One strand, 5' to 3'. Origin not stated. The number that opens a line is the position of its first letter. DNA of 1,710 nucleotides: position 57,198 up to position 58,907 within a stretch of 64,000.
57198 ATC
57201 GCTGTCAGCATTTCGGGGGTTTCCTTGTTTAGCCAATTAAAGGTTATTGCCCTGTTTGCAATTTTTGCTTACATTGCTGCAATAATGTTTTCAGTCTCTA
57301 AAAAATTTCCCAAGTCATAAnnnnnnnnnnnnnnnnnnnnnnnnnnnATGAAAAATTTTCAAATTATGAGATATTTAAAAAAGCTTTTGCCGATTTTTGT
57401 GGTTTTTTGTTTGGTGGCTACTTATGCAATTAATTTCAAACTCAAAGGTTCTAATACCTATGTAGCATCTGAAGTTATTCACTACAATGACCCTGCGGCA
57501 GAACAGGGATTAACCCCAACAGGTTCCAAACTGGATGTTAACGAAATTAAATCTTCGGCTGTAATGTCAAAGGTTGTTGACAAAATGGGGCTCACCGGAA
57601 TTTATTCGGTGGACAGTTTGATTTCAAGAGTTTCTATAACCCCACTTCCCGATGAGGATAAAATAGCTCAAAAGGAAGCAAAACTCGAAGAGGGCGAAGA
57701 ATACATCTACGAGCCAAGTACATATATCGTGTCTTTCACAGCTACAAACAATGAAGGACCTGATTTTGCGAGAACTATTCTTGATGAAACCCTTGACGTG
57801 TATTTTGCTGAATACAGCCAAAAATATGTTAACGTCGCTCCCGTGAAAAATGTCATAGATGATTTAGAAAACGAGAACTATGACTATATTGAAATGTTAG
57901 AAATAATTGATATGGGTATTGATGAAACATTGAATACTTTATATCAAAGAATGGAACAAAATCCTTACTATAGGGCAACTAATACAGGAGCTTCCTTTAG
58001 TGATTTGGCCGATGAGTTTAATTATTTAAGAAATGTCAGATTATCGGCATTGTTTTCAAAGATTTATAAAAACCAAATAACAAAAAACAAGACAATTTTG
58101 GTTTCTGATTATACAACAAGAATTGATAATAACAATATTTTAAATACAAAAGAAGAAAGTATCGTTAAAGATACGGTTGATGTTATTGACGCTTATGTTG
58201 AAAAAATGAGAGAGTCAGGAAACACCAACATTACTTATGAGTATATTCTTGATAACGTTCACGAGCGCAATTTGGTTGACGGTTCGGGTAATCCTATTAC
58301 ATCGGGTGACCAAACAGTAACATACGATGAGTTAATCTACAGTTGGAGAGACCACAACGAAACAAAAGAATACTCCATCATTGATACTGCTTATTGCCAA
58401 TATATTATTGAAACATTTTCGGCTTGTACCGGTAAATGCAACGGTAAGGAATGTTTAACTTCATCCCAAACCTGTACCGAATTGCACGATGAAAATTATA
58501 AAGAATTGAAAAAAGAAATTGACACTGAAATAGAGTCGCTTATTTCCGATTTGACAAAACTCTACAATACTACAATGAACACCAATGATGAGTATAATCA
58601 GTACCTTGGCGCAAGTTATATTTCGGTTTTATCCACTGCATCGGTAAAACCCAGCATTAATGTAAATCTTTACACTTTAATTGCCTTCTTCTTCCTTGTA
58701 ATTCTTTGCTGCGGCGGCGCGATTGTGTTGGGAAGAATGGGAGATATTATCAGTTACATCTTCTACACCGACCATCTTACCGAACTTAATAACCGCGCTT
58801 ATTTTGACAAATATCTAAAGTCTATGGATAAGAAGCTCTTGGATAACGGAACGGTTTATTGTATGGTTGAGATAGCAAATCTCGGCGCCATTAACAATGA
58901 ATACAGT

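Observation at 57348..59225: Chain-length-determinant (PCP/Wzz) protein fused to a degenerate GGDEF domain, in a cluster with no tyrosine-kinase module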

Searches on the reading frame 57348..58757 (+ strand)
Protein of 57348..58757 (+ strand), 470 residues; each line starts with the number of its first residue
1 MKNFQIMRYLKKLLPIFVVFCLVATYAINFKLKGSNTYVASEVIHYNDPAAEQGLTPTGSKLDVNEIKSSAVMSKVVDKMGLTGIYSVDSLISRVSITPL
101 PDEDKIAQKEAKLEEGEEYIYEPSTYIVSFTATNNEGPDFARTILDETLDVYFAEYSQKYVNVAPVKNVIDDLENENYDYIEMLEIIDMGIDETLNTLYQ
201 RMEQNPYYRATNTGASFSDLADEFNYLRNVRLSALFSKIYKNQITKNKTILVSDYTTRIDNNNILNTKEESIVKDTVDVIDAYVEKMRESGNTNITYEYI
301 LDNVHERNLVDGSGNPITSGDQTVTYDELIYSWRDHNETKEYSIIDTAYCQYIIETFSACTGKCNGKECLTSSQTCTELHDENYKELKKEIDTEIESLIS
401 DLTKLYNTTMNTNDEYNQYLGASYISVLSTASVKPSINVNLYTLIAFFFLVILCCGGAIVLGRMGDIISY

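Call 17: search_protein_families(library=pfam, proteins=[window:57348-58757:+], max_evalue=10)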
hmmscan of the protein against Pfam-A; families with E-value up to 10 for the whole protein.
window:57348-58757:+ (470 aa): 4 families
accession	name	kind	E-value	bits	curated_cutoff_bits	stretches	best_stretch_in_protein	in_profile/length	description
PF16821.10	C_Hendra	-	0.024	14.9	30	1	243-286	108-151/153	C protein from hendra and measles viruses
PF23963.1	DUF7291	-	0.09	13.3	27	1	276-333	63-120/131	Family of unknown function (DUF7291)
PF23159.1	WH_Rok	-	0.15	12.6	27.6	1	385-413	19-47/58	Repressor Rok winged helix domain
PF19174.5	DUF5856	-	0.62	11.6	34.6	1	381-418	14-51/94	Family of unknown function (DUF5856)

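Call 27: search_protein_representatives(protein=window:57348-58757:+)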
Query: 470 residues. Proteins with E-value up to 0.001 (for the whole library): 669; up to 1e-10: 315; up to 1e-30: 133. The best 150 are listed.
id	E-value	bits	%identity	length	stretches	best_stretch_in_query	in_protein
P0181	1.6e-141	488.9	51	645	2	1-376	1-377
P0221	4.8e-129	447.8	84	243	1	1-241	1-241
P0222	1.2e-115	403.7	44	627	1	1-470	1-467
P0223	4.2e-109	382.1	47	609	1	1-470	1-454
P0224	5.8e-93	329.0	41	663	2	1-359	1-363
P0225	6.1e-93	328.9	42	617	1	1-470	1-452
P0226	1.0e-92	328.2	41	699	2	1-364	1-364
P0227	2.6e-88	313.6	41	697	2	1-366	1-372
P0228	5.8e-87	309.2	41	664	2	1-357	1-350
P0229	5.5e-85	302.7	41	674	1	1-470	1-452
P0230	2.5e-82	293.9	39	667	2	1-358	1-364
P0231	1.2e-80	288.3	38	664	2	1-363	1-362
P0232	3.2e-79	283.7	40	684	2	1-357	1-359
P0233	1.3e-78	281.7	37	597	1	1-470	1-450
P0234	2.4e-78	280.8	39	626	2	1-470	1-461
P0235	1.7e-76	274.7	39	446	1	3-470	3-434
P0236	2.3e-75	270.9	39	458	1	1-470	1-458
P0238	1.6e-71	258.3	34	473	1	1-470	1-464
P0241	3.2e-66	240.8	39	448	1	35-468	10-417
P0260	6.4e-55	203.6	30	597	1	1-470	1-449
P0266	5.1e-52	194.0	33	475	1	9-452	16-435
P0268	1.6e-50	189.1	33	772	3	1-302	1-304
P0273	8.5e-49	183.4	31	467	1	2-465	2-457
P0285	5.0e-46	174.3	32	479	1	6-464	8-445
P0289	2.2e-45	172.2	30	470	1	9-456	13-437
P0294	3.4e-44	168.2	29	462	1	4-460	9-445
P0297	1.1e-43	166.5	31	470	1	4-455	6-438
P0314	1.8e-40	156.0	30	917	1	1-462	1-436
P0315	1.9e-40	155.9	29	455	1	9-447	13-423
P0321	1.5e-38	149.6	30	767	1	1-470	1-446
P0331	9.4e-36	140.4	24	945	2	7-446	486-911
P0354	9.3e-30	120.7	26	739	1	5-461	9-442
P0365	7.5e-27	111.1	28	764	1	5-456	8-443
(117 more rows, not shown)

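Call 30: search_solved_structures(query=A2, max_evalue=10, show_alignments=3)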
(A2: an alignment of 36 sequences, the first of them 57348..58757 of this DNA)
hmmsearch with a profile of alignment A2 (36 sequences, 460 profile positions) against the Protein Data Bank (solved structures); distinct sequences matched with E-value up to 10: 33.
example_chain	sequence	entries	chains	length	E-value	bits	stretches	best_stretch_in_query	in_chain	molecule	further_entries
9l3r_B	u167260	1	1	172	0.0035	19.1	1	295-400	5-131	Phosphatidylinositol 3-kinase regulatory subunit alpha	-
6ox7_C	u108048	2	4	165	0.0039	19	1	309-396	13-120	Phosphatidylinositol 3-kinase regulatory subunit beta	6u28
6g6w_B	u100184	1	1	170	0.0039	19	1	295-400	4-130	Phosphatidylinositol 3-kinase regulatory subunit alpha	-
5ubt_B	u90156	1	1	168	0.0043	18.9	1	299-400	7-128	Phosphatidylinositol 3-kinase regulatory subunit alpha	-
6ocu_B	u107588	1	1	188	0.0048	18.7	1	295-400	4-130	Phosphatidylinositol 3-kinase regulatory subunit alpha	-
5dxh_B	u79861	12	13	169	0.0049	18.7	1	297-400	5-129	Phosphatidylinositol 3-kinase regulatory subunit alpha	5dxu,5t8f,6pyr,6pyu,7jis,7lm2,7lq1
5vlr_B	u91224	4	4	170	0.005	18.6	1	297-400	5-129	Phosphatidylinositol 3-kinase regulatory subunit alpha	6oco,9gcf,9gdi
5xgh_B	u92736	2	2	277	0.0063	18.3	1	293-400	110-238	Phosphatidylinositol 3-kinase regulatory subunit alpha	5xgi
5xgj_B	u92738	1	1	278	0.0064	18.3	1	293-400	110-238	Phosphatidylinositol 3-kinase regulatory subunit alpha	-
2rd0_B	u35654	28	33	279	0.0064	18.3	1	293-400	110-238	Phosphatidylinositol 3-kinase regulatory subunit alpha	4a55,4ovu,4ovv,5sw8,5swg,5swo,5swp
8ts7_B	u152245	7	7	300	0.007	18.2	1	293-400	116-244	Phosphatidylinositol 3-kinase regulatory subunit alpha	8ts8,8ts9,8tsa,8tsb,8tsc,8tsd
4zop_B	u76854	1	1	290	0.0074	18.1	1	293-400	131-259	Phosphatidylinositol 3-kinase regulatory subunit alpha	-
7tz7_B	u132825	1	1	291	0.0075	18.1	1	293-400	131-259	Isoform 3 of Phosphatidylinositol 3-kinase regulatory subunit alpha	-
2v1y_B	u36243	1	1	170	0.0079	18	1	297-400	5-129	PHOSPHATIDYLINOSITOL 3-KINASE REGULATORY SUBUNIT ALPHA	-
7rch_C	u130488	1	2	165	0.0079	18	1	309-396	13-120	Phosphatidylinositol 3-kinase regulatory subunit beta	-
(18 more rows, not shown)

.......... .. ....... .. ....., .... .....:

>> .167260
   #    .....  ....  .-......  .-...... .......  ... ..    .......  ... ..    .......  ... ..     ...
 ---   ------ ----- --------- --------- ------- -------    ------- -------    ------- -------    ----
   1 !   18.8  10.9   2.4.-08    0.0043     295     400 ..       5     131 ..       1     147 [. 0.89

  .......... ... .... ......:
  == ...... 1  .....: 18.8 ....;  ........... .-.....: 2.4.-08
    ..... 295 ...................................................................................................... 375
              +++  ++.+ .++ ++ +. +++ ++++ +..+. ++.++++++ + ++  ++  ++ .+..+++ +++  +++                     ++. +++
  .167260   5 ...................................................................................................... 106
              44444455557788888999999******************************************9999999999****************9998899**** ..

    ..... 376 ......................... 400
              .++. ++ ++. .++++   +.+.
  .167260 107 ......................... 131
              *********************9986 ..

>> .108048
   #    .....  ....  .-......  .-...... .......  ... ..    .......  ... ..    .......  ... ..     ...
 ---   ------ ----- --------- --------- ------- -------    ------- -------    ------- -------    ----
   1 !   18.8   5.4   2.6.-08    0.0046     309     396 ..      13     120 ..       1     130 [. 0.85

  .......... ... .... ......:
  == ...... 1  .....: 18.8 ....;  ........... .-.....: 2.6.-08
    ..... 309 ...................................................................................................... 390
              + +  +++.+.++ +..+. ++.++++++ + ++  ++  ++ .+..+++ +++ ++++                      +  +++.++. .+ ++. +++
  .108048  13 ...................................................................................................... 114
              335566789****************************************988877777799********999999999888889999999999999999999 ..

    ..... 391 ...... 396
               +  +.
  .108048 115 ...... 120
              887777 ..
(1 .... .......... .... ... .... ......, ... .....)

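Call 31: search_protein_families(library=pfam, alignment_id=A2, max_evalue=1)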
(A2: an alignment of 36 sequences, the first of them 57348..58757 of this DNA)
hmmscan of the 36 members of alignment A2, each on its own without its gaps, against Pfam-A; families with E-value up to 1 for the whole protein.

A. member 1, window:57348-58757:+ (470 aa): 4 families
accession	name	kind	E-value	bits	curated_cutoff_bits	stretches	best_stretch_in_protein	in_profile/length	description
PF16821.10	C_Hendra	-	0.024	14.9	30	0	243-286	108-151/153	C protein from hendra and measles viruses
PF23963.1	DUF7291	-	0.09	13.3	27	1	276-333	63-120/131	Family of unknown function (DUF7291)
PF23159.1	WH_Rok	-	0.15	12.6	27.6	1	385-413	19-47/58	Repressor Rok winged helix domain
PF19174.5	DUF5856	-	0.62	11.6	34.6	0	381-418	14-51/94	Family of unknown function (DUF5856)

B. families by the number of members that match (of 36 scanned): 67 families (the first 25 are shown)
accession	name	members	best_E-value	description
PF02706.20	Wzz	21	1e-06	Chain length determinant protein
PF06305.16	LapA_dom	2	0.0066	Lipopolysaccharide assembly protein A domain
PF12918.12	TcdB_N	2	0.016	TcdB toxin N-terminal helical domain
PF19382.4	DUF5957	1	0.0025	Family of unknown function (DUF5957)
PF14184.11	YrvL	1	0.0045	Regulatory protein YrvL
PF09840.14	DUF2067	1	0.01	Uncharacterized protein conserved in archaea (DUF2067)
PF22037.2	PSD13_N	1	0.01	PSD13 N-terminal repeats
PF10552.14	ORF6C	1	0.014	ORF6C domain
PF13858.11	DUF4199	1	0.015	Protein of unknown function (DUF4199)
PF03444.21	HrcA_DNA-bdg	1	0.016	Winged helix-turn-helix transcription repressor, HrcA DNA-binding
PF13794.12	MiaE_2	1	0.019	tRNA-(MS[2]IO[6]A)-hydroxylase (MiaE)-like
PF16821.10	C_Hendra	1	0.024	C protein from hendra and measles viruses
PF17324.7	BLI1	1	0.025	BLOC-1 interactor 1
PF14063.11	DUF4254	1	0.027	Protein of unknown function (DUF4254)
PF13851.11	GAS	1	0.031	Growth-arrest specific micro-tubule binding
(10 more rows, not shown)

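Call 33: search_protein_families(library=pfam, proteins=[P0235, P0236, P0238, P0241, P0266, P0273, P0285, P0289, P0294, P0297], max_evalue=0.1)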
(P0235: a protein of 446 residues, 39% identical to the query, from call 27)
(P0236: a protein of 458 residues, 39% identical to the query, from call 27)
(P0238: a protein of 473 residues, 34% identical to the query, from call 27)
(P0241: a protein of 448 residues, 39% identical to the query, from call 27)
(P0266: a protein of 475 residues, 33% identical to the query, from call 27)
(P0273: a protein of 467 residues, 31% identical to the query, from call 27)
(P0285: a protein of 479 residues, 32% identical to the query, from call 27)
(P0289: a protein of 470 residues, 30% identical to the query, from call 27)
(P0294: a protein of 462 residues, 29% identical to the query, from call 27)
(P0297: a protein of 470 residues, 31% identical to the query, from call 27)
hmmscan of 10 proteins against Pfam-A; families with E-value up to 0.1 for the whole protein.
P0235 (446 aa): 1 family
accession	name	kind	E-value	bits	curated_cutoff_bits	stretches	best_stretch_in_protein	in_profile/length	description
PF02706.20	Wzz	-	0.065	14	25.5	0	8-53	10-57/91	Chain length determinant protein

P0236 (458 aa): 0 families

P0238 (473 aa): 0 families

P0241 (448 aa): 1 family
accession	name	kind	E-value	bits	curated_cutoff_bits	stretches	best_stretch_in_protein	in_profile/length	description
PF09840.14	DUF2067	-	0.01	15.9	24.9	1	226-279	26-78/187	Uncharacterized protein conserved in archaea (DUF2067)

P0266 (475 aa): 2 families
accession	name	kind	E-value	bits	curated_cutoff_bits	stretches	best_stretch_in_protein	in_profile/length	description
PF22462.2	Ctf19_RWD2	-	0.076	13.7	26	0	199-261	5-67/77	Ctf19, second RWD domain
PF25110.1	TPR_ESP1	-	0.098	12.2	27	0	361-397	177-213/271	Separase-like, TPR repeats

P0273 (467 aa): 2 families
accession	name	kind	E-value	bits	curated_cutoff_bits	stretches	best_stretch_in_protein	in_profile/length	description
PF13858.11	DUF4199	-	0.015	16.2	32.3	0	5-53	62-111/165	Protein of unknown function (DUF4199)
PF02706.20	Wzz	-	0.021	15.5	25.5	1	5-54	7-56/91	Chain length determinant protein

P0285 (479 aa): 2 families
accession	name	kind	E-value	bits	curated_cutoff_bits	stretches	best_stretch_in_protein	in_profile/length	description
PF02706.20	Wzz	-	0.0061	17.3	25.5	1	8-64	8-64/91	Chain length determinant protein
PF14063.11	DUF4254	-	0.027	14.7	27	1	307-357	38-85/144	Protein of unknown function (DUF4254)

P0289 (470 aa): 2 families
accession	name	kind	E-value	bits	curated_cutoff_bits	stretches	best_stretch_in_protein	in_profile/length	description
PF02706.20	Wzz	-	1e-06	29.4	25.5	1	3-54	3-55/91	Chain length determinant protein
PF13851.11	GAS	-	0.031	14.1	32.3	1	350-401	89-140/200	Growth-arrest specific micro-tubule binding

P0294 (462 aa): 1 family
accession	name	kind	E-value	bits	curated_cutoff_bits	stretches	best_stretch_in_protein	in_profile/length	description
PF03444.21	HrcA_DNA-bdg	-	0.016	15.3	21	0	353-390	11-47/79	Winged helix-turn-helix transcription repressor, HrcA DNA-binding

P0297 (470 aa): 1 family
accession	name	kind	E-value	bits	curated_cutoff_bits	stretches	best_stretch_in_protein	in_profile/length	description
PF02706.20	Wzz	-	0.049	14.4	25.5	1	3-50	3-51/91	Chain length determinant protein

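Call 60: predict_structure(alignment_id=A4)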
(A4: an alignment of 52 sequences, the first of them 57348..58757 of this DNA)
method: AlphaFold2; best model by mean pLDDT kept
length: 470 residues; sequences in the alignment: 52
mean_pLDDT: 79.9   pTM: 0.63
mean pLDDT of the five models: 79.9, 77.8, 77.3, 76.5, 75.3
residues with pLDDT >= 90: 81; 70-90: 304; 50-70: 51; < 50: 34
segments of 3 or more residues with pLDDT < 50: 291-309, 311-315, 317-324
pLDDT, mean of each block of 10 residues (from residue 1): 59 79 85 81 88 85 88 87 83 89 82 79 88 85 89 86 69 73 89 90 86 91 94 91 90 90 84 72 62 44 43 46 53 78 86 87 72 86 90 92 90 87 80 72 84 81 70
secondary structure, 60 per line:
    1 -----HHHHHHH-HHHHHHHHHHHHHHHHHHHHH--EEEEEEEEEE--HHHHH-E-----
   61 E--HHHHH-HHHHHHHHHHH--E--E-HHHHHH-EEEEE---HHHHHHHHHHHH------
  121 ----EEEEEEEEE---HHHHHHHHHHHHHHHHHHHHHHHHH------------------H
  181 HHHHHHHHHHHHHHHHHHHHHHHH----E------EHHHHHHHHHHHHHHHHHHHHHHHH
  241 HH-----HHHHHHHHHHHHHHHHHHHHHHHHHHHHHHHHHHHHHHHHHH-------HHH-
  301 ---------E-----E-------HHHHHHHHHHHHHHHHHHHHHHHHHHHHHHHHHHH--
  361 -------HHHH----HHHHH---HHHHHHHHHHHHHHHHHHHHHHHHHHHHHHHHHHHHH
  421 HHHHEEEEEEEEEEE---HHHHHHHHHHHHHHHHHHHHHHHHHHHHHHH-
elements in order: H6-12 H14-34 E37-46 H49-53 H64-68 H70-80 H88-93 E95-99 H103-114 E125-133 H137-161 H180-204 H217-242 H248-289 H324-358 H368-371 H376-380 H384-424 E425-435 H439-469

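Call 62: fold_search(model_id=the predicted structure, library=pdb)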
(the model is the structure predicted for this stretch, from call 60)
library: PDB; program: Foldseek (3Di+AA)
matches with E <= 10: 455; with E <= 0.001: 8
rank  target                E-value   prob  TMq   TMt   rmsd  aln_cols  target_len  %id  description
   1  9r68_I                8.8e-06  1.00  0.23  0.17  30.2       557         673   10  CPS secretion pathway Wza-Wzc_C1 (Conf 2) (released 2026-03-04)
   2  9i2q_A                3.1e-05  1.00  0.24  0.18  23.5       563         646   10  Wzc-K540M-3YE MgADP C1 (released 2025-04-30)
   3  7nhr_A                3.3e-05  1.00  0.26  0.19  24.8       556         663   12  Putative transmembrane protein Wzc K540M C1 (released 2021-08-25)
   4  9r64_I                3.6e-05  1.00  0.23  0.17  29.0       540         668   11  CPS secretion pathway Wza-Wzc_C1 (Conf 0) (released 2026-03-04)
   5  9r62_K                4.4e-05  1.00  0.27  0.19  24.1       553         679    9  CPS co-polymerase Wzc_C1 (released 2026-03-04)
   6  9exo_A                4.8e-05  1.00  0.25  0.19  25.2       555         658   12  Wzc-K540M-2YE MgADP C1 (released 2025-04-23)
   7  9exq_A                6.7e-05  1.00  0.26  0.19  23.6       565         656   10  Wzc-K540M-3YE-N711Y MgADP C1 (released 2025-04-23)
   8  7nib_A                1.8e-04  1.00  0.24  0.18  23.3       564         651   10  Wzc-K540M-4YE C1 (released 2021-08-25)
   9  9r6b_I                2.0e-03  0.99  0.24  0.19  23.0       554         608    8  CPS secretion pathway Wza-Wzc (Conf 4) (released 2026-03-04)
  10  8p3p_A                2.5e-03  1.00  0.27  0.37  21.3       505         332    8  Full-length bacterial polysaccharide co-polymerase WzzE mutant R267E from E. coli. C4 symmetry (released 2023-07-26)
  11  9exo_B                1.1e-02  0.99  0.19  0.16  19.5       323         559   10  Wzc-K540M-2YE MgADP C1 (released 2025-04-23)
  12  9i2q_B                1.3e-02  0.97  0.17  0.15  18.9       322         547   10  Wzc-K540M-3YE MgADP C1 (released 2025-04-30)
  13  7nhr_B                1.6e-02  0.96  0.18  0.15  18.8       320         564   11  Putative transmembrane protein Wzc K540M C1 (released 2021-08-25)
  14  9r62_I                1.7e-02  0.95  0.25  0.20  22.1       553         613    9  CPS co-polymerase Wzc_C1 (released 2026-03-04)
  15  9i2q_C                1.9e-02  0.98  0.19  0.17  17.6       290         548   10  Wzc-K540M-3YE MgADP C1 (released 2025-04-30)
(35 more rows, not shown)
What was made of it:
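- Closest known: Wzc. Same: It is the best structural match (call 62).
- Global TM-scores are low (call 62).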

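Call 69: list_cluster_members(proteins=[P0289, P0285, P0273, P0235, P0236, P0294, P0315, P0222, P0260, P0354])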
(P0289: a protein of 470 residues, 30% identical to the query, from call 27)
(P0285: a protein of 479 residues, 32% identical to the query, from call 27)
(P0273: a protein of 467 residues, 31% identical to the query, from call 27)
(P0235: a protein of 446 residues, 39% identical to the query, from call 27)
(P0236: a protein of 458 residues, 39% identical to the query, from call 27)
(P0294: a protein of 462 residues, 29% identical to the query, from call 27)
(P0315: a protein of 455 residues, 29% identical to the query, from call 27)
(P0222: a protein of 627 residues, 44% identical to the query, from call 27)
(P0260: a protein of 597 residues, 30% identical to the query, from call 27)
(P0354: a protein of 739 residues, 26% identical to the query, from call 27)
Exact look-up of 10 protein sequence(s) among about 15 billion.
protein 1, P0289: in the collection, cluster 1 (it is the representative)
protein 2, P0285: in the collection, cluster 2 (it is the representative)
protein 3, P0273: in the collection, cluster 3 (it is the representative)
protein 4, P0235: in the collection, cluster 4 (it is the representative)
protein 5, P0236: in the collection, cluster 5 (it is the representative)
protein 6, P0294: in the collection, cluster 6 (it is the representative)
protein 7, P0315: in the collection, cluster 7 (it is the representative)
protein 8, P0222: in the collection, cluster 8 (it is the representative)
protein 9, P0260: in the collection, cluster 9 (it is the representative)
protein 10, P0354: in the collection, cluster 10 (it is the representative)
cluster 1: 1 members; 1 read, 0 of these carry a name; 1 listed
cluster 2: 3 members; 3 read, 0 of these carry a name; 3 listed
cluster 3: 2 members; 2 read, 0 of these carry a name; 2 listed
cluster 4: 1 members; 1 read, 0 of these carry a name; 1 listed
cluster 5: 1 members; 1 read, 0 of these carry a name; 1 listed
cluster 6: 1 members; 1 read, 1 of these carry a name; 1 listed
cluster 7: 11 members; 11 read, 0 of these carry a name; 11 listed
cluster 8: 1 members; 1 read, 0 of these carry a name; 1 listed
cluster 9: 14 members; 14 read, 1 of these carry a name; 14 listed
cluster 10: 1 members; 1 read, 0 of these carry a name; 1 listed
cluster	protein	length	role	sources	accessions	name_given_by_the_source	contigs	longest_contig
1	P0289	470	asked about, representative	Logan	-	-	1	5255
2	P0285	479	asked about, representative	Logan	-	-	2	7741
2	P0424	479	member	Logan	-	-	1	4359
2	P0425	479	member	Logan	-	-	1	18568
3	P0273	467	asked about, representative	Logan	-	-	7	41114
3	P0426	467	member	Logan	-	-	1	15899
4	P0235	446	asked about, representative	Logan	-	-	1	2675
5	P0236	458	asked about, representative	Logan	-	-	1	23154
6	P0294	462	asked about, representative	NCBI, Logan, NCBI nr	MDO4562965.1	MAG: hypothetical protein Q4C12_03935 [Clostridia bacterium] | hypothetical protein [Clostridia bacterium]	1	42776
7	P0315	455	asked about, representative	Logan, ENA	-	-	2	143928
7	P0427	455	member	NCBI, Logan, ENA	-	-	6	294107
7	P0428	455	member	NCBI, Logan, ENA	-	-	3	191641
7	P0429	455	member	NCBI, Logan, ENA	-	-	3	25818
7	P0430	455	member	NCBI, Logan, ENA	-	-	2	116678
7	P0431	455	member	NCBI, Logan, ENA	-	-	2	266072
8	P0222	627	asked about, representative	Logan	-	-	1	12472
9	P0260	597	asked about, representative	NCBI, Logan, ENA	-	-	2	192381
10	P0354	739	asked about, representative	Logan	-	-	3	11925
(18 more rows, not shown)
